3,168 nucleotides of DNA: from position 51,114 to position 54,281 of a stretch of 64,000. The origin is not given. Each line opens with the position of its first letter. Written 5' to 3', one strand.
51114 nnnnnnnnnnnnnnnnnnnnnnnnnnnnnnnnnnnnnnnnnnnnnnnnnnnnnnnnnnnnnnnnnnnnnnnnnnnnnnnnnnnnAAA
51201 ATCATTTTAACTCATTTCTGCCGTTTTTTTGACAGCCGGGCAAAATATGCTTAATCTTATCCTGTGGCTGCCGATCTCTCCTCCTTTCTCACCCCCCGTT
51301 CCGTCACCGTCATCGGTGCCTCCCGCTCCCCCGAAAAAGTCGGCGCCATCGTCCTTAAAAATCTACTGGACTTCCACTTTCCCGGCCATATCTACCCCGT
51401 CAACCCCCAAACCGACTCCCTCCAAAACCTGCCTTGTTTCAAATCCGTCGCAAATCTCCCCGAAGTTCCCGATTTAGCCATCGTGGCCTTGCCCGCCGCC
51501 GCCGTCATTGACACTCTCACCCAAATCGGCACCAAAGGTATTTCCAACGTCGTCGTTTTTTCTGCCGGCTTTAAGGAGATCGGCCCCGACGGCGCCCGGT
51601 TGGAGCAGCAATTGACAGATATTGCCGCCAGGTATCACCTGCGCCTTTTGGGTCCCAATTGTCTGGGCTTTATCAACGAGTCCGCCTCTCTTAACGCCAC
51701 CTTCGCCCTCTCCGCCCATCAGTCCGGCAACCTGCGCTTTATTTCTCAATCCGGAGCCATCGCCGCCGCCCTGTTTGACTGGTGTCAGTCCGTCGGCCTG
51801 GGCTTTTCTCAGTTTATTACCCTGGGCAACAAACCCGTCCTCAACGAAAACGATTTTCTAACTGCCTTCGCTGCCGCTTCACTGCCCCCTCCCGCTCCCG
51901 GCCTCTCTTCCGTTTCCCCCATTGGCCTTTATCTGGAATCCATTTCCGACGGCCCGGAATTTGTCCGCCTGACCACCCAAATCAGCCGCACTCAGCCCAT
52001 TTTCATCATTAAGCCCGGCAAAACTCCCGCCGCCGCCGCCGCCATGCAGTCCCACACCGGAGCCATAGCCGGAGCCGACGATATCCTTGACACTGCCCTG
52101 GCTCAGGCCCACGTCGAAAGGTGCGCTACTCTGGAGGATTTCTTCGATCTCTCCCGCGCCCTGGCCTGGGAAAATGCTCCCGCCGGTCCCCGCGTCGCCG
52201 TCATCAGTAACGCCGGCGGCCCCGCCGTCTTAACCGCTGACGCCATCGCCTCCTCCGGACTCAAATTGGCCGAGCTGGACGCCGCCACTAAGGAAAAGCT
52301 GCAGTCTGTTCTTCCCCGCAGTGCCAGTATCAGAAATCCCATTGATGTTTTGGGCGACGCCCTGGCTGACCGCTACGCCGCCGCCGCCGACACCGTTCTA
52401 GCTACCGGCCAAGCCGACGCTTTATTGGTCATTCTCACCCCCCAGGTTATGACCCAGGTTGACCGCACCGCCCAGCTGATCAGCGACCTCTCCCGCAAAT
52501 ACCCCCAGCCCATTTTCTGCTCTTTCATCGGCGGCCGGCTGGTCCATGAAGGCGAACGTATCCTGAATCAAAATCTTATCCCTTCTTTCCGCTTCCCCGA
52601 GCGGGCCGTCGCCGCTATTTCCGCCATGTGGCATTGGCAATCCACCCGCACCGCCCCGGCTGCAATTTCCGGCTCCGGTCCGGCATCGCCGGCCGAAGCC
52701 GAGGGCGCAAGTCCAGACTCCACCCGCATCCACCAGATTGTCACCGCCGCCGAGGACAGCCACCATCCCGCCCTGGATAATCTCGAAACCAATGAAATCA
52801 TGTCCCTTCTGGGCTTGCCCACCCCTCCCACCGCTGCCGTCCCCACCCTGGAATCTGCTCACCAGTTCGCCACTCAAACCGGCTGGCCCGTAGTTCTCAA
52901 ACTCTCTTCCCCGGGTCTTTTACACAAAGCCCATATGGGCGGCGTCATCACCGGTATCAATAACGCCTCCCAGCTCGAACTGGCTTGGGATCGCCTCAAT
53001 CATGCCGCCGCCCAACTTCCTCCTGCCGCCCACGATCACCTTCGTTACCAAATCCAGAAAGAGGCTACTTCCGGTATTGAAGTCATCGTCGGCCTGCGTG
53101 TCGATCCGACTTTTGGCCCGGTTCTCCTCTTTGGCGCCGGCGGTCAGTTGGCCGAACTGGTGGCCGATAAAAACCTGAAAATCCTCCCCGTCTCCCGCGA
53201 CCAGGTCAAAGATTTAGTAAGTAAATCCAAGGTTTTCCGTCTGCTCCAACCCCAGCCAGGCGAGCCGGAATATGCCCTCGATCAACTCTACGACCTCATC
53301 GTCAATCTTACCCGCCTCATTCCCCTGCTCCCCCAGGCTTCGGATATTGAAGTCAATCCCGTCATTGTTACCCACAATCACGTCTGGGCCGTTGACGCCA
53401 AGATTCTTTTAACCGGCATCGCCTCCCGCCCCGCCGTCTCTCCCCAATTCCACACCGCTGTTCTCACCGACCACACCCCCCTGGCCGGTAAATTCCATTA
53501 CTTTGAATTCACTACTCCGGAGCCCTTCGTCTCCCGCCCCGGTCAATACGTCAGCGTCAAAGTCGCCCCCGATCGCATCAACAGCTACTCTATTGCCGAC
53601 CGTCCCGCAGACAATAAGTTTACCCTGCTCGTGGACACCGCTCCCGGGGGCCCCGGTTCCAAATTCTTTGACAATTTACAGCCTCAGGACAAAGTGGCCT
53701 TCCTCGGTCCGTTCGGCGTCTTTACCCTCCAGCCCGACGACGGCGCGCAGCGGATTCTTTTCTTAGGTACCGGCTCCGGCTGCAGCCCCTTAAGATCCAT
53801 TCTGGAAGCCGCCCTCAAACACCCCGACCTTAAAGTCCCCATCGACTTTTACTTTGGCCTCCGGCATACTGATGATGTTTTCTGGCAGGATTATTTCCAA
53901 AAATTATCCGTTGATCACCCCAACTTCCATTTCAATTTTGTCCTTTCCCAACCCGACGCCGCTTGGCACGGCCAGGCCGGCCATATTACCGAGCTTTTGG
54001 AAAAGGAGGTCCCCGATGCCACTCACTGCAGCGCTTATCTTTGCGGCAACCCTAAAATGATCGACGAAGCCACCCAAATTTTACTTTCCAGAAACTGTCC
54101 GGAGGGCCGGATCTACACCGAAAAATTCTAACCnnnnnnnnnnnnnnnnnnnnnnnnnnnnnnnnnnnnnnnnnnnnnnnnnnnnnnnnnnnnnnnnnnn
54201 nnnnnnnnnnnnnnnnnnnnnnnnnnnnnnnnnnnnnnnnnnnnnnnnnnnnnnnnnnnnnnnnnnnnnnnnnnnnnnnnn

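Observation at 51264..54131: ADP-forming acetyl-CoA synthetase fused to an FNR-like FAD/NAD(P)H oxidoreductase domain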

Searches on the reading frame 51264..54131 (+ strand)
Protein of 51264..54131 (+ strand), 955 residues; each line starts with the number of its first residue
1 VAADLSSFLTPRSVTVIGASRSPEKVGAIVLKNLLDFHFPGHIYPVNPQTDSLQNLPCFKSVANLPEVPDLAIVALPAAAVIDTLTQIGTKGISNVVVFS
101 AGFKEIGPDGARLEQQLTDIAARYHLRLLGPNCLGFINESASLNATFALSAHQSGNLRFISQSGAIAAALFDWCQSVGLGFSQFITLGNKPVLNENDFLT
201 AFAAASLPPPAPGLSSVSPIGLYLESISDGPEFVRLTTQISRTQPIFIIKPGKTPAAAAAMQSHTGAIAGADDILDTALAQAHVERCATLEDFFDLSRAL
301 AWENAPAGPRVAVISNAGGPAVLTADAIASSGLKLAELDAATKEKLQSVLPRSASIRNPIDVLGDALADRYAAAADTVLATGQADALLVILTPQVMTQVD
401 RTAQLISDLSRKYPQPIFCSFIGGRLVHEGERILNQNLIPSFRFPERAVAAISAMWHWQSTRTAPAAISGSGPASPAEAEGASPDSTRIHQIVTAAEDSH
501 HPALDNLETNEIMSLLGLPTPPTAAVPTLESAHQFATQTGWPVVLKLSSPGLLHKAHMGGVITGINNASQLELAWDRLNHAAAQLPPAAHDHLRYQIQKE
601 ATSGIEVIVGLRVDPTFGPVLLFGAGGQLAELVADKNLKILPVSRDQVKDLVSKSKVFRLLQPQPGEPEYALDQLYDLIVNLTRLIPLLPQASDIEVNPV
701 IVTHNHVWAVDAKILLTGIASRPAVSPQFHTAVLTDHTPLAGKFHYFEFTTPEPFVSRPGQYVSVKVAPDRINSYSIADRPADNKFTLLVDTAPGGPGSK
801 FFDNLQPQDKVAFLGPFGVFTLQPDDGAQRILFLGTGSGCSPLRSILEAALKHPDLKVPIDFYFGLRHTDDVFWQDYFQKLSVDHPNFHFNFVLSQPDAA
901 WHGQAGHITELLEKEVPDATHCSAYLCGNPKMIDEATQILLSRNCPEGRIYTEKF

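Call 3: search_protein_families(library=pfam, proteins=[window:51264-54131:+], max_evalue=0.01)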
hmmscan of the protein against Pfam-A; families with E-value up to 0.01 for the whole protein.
window:51264-54131:+ (955 aa): 7 families
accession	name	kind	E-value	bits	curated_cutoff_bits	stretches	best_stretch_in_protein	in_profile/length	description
PF13549.11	ATP-grasp_5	-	2.2e-51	174.8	27.6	1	498-715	4-220/221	ATP-grasp domain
PF13607.11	Succ_CoA_lig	-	7.7e-36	123.3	27.4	1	155-300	2-138/138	Succinyl-CoA ligase like flavodoxin domain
PF13380.12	CoA_binding_2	-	1.2e-22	81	22.8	1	12-138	1-115/116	CoA binding domain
PF00175.26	NAD_binding_1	-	2.2e-17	64.1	22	1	833-936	1-107/109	Oxidoreductase NAD-binding domain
PF02629.25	CoA_binding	-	1e-11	45.8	22.3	1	12-102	4-97/97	CoA binding domain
PF19045.5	Ligase_CoA_2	-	2.9e-08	34.4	23.7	1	311-460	1-156/162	Ligase-CoA domain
PF00970.30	FAD_binding_6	-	5.4e-08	33.5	21.1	1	733-820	3-97/99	Oxidoreductase FAD-binding domain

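Call 4: search_protein_families(library=ncbifam, proteins=[window:51264-54131:+], max_evalue=0.01)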
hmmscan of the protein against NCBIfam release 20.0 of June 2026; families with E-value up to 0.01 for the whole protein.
window:51264-54131:+ (955 aa): 32 families (the best 25 are shown)
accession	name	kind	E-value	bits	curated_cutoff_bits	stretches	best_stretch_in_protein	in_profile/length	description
TIGR02717.1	AcCoA-syn-alpha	equivalog_domain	7e-141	469.9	567.15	1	5-458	1-446/447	acetate--CoA ligase alpha subunit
NF045493.1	HydDutCoALig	equivalog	8.5e-130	434.4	1300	1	6-705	4-685/698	4-hydroxybutyrate--CoA ligase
NF045494.1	AcCoALig_Archglob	equivalog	1.4e-108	364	1200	2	3-458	216-662/665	acetate--CoA ligase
NF045492.1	HydPropCoALig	equivalog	9.3e-107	358.1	1300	2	4-459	247-697/700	3-hydroxypropionate--CoA ligase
NF045803.1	MethMoxFADbindMmoC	equivalog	4.2e-29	101.4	500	1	758-955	141-340/343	aromatic/alkene monooxygenase hydroxylase FAD-binding subunit MmoC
NF040810.1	BenC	equivalog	5.1e-28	98.2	430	1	757-955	134-330/333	benzoate 1,2-dioxygenase electron transfer component BenC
NF008822.0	PRK11872.1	equivalog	5.5e-26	91.4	402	1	759-955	139-335/341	anthranilate 1,2-dioxygenase electron transfer component AntC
TIGR01941.1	nqrF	equivalog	1.3e-22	80.3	295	1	790-942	234-390/405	NADH:ubiquinone reductase (Na(+)-transporting) subunit F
NF005963.0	PRK08051.1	equivalog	2e-22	79.7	230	1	750-955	24-230/233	NAD(P)H-flavin reductase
NF052252.1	flav_redu_LuxG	exception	4.5e-19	68.5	340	1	753-953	24-227/232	flavin mononucleotide reductase LuxG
TIGR02160.1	PA_CoA_Oxy5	hypoth_equivalog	2.1e-17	63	420.8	1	754-955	30-241/352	1,2-phenylacetyl-CoA epoxidase subunit PaaE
NF007964.0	PRK10684.1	equivalog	5.2e-17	61.8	383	1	755-955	35-237/333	NADH oxidoreductase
NF009805.0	PRK13289.1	equivalog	7.1e-17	61.4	432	1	758-955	186-392/399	NO-inducible flavohemoprotein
NF058606.1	GlBtMonoRdsGbcB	equivalog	2.2e-14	53.1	500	1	746-943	32-234/362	glycine betaine monooxygenase reductase subunit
NF006220.0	PRK08345.1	subfamily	6.3e-11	42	395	1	750-952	36-248/294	cytochrome-c3 hydrogenase subunit gamma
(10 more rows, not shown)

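Call 5: find_homologous_proteins(query=window:51264-54131:+, max_evalue=1e-10)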
Query window:51264-54131:+ (955 aa): 7990 proteins with E <= 1e-10 among 8000 candidates; the best 120 are listed.
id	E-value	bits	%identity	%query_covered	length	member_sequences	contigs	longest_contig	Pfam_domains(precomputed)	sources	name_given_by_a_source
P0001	0.0e+0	2160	100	100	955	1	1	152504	PF02629.26,PF13607.12,PF13549.12,PF13380.13,PF19045.5,PF00175.27,PF00970.31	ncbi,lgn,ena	-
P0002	0.0e+0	1484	67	100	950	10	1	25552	PF02629.26,PF13607.12,PF13549.12,PF13380.13,PF19045.5,PF00175.27,PF00970.31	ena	-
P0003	0.0e+0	1437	66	100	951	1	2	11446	PF02629.26,PF13607.12,PF13549.12,PF13380.13,PF19045.5,PF00175.27,PF00970.31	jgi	jgi:acetyltransferase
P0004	0.0e+0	1422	65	100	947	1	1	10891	PF02629.26,PF13607.12,PF13549.12,PF13380.13,PF19045.5,PF00175.27,PF00970.31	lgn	-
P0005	0.0e+0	1421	66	100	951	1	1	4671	PF02629.26,PF13607.12,PF13549.12,PF13380.13,PF19045.5,PF00175.27,PF00970.31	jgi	jgi:acetyltransferase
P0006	0.0e+0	1418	65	100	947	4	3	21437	PF02629.26,PF13607.12,PF13549.12,PF13380.13,PF19045.5,PF00175.27,PF00970.31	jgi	jgi:acetyltransferase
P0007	0.0e+0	1418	63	100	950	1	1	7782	PF02629.26,PF13607.12,PF13549.12,PF13380.13,PF19045.5,PF00175.27,PF00970.31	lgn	-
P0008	0.0e+0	1406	65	100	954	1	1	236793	PF02629.26,PF13607.12,PF13549.12,PF13380.13,PF19045.5,PF00175.27,PF00970.31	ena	-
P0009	0.0e+0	1403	64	100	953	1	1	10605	PF02629.26,PF13607.12,PF13549.12,PF13380.13,PF19045.5,PF00175.27,PF00970.31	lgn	-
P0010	0.0e+0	1402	63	100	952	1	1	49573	PF02629.26,PF13607.12,PF13549.12,PF13380.13,PF19045.5,PF00175.27,PF00970.31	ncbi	-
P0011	0.0e+0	1397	63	100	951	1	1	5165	PF02629.26,PF13607.12,PF13549.12,PF13380.13,PF19045.5,PF00175.27,PF00970.31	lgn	-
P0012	0.0e+0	1396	65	100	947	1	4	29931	PF02629.26,PF13607.12,PF13549.12,PF13380.13,PF19045.5,PF00175.27,PF00970.31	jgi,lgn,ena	-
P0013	0.0e+0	1386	63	100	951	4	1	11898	PF02629.26,PF13607.12,PF13549.12,PF13380.13,PF19045.5,PF00175.27,PF00970.31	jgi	jgi:acetyltransferase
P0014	0.0e+0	1385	63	100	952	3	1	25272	PF02629.26,PF13607.12,PF13549.12,PF13380.13,PF19045.5,PF00175.27,PF00970.31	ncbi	-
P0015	0.0e+0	1384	64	100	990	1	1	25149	PF02629.26,PF13607.12,PF13549.12,PF13380.13,PF19045.5,PF00175.27,PF00970.31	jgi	jgi:acetate---CoA ligase (ADP-forming)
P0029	0.0e+0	1323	61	100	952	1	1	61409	PF02629.26,PF13607.12,PF13549.12,PF13380.13,PF19045.5,PF00175.27,PF00970.31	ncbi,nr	ncbi:acetate--CoA ligase family protein [Candidatus Woesebacteria bacterium]|nr:acetate--CoA ligase 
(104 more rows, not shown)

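Call 30: list_cluster_members(proteins=[P0001, P0029, P0010])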
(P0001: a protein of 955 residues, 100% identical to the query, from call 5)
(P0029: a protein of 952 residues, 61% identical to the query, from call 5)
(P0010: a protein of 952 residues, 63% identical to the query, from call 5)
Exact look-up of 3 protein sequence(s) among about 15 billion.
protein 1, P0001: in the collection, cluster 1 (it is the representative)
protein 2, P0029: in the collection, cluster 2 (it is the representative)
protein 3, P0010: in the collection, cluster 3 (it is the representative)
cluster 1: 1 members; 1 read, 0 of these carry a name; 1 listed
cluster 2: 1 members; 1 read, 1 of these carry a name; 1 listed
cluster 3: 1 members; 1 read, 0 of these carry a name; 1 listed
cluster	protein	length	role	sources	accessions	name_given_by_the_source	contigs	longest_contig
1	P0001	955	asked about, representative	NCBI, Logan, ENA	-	-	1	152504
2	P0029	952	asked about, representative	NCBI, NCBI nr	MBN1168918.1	acetate--CoA ligase family protein [Candidatus Woesebacteria bacterium]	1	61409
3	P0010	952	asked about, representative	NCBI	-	-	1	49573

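Call 47: predict_structure(alignment_id=A1)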
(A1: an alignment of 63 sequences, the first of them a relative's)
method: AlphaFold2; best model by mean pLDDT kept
length: 955 residues; sequences in the alignment: 63
mean_pLDDT: 87.4   pTM: 0.69
mean pLDDT of the five models: 87.4, 86.9, 85.3, 82.5, 81.7
residues with pLDDT >= 90: 541; 70-90: 341; 50-70: 50; < 50: 23
segments of 3 or more residues with pLDDT < 50: 468-482, 722-725
pLDDT, mean of each block of 10 residues (from residue 1): 81 95 91 92 95 93 95 95 95 95 86 93 95 91 85 85 88 89 91 94 81 89 90 92 92 65 54 83 91 94 94 88 90 92 89 76 73 91 93 77 91 93 80 92 93 94 65 40 72 88 89 90 94 94 91 73 91 92 80 90 89 86 83 77 88 89 84 93 87 89 91 79 61 93 91 90 89 90 92 82 92 91 90 92 92 88 92 91 93 91 90 92 93 93 93 83
secondary structure, 60 per line:
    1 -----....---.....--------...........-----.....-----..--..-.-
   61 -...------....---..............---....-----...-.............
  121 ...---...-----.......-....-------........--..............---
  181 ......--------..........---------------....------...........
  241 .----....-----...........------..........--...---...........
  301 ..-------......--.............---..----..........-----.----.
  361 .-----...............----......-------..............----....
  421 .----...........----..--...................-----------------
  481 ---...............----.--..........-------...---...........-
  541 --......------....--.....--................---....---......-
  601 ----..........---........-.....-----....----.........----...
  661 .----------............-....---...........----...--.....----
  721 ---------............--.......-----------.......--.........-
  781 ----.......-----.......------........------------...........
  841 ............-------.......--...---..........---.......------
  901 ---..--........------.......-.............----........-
elements in order (helices of 4 or more, strands of 3 or more residues): H6-9 E13-17 H26-36 E42-46 E71-74 H78-91 E95-98 H108-123 E127-129 E135-138 E143-146 E154-161 H164-177 E181-186 H195-204 E220-223 H230-241 E246-249 H255-265 H272-281 E284-286 H290-302 E310-315 H318-330 H340-349 H367-381 E386-391 H399-412 E417-421 H426-436 H445-463 H484-498 H506-515 E523-525 H529-539 E543-548 H555-558 E561-565 H568-583 H587-590 E594-599 E605-614 E618-625 H627-631 E637-640 H645-653 H658-661 H672-683 H685-688 E692-702 E707-709 E712-716 E730-741 E744-750 E762-768 E771-779 E785-791 H797-803 E810-817 E830-836 H837-852 E860-866 H875-884 E888-894 H908-915 E922-928 H930-942 E950-954

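Call 50: fold_search(model_id=the predicted structure, library=pdb)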
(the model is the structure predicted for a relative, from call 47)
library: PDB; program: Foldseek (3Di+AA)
matches with E <= 10: 1391; with E <= 0.001: 510
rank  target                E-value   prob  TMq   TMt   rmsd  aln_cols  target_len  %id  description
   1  9isq_A                1.9e-55  1.00  0.62  0.67  25.1       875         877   25  Apo-state E.coli PatZ (released 2025-06-04)
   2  9it0_A                3.0e-55  1.00  0.62  0.67  24.2       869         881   25  Liganded-state E.coli PatZ (released 2025-06-04)
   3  8wzu_A                1.3e-54  1.00  0.59  0.89   3.6       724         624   28  4-hydroxybutyryl-CoA Synthetase (ADP-forming) from Nitrosopumilus maritimus. (released 2024-06-12)
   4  8wzu_B                5.3e-54  1.00  0.60  0.89   3.6       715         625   28  4-hydroxybutyryl-CoA Synthetase (ADP-forming) from Nitrosopumilus maritimus. (released 2024-06-12)
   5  7cm9_D                1.9e-46  1.00  0.57  0.75   6.7       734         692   22  DMSP lyase DddX (released 2021-05-19)
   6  7cm9_A                7.7e-46  1.00  0.57  0.75   6.8       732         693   22  DMSP lyase DddX (released 2021-05-19)
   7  4xym_C                8.4e-44  1.00  0.45  0.92   2.2       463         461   34  Ca. Korarchaeum cryptofilum dinucleotide forming Acetyl-coenzyme A synthetase 1 in complex with coenzyme A, Ca-AMPCP a (released 2016-01-27)
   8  4xyl_A                3.7e-43  1.00  0.45  0.91   2.2       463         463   34  Ca. Korarchaeum cryptofilum ACD1 in complex with coenzyme A (released 2016-01-27)
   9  4ybz_C                1.6e-42  1.00  0.45  0.92   2.2       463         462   34  Ca. Korarchaeum cryptofilum dinucleotide forming Acetyl-coenzyme A synthetase 1 in complex with ADP and with phosphory (released 2016-01-27)
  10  4xym_A                2.1e-42  1.00  0.45  0.91   2.1       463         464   34  Ca. Korarchaeum cryptofilum dinucleotide forming Acetyl-coenzyme A synthetase 1 in complex with coenzyme A, Ca-AMPCP a (released 2016-01-27)
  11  4xz3_C                2.7e-42  1.00  0.44  0.89   4.1       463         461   34  Ca. Korarchaeum cryptofilum dinucleotide forming Acetyl-coenzyme A synthetase 1 (Se-Met derivative) in complex with co (released 2016-01-27)
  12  4yaj_C                1.1e-41  1.00  0.45  0.92   2.1       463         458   33  Ca. Korarchaeum cryptofilum dinucleotide forming Acetyl-coenzyme A synthetase 1 (apo form) (released 2016-01-27)
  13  2csu_A                1.2e-39  1.00  0.42  0.89   2.9       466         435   33  Crystal structure of PH0766 from Pyrococcus horikoshii OT3 (released 2006-08-01)
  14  2csu_B                2.2e-37  1.00  0.42  0.89   2.9       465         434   33  Crystal structure of PH0766 from Pyrococcus horikoshii OT3 (released 2006-08-01)
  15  9y43_B                8.8e-37  1.00  0.44  0.59   2.9       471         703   28  3-hydroxypropionyl-CoA Synthetase (ADP-forming) from Nitrosopumilus maritimus. (released 2025-10-01)
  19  4xym_B                4.6e-19  1.00  0.23  0.91   2.2       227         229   27  Ca. Korarchaeum cryptofilum dinucleotide forming Acetyl-coenzyme A synthetase 1 in complex with coenzyme A, Ca-AMPCP a (released 2016-01-27)
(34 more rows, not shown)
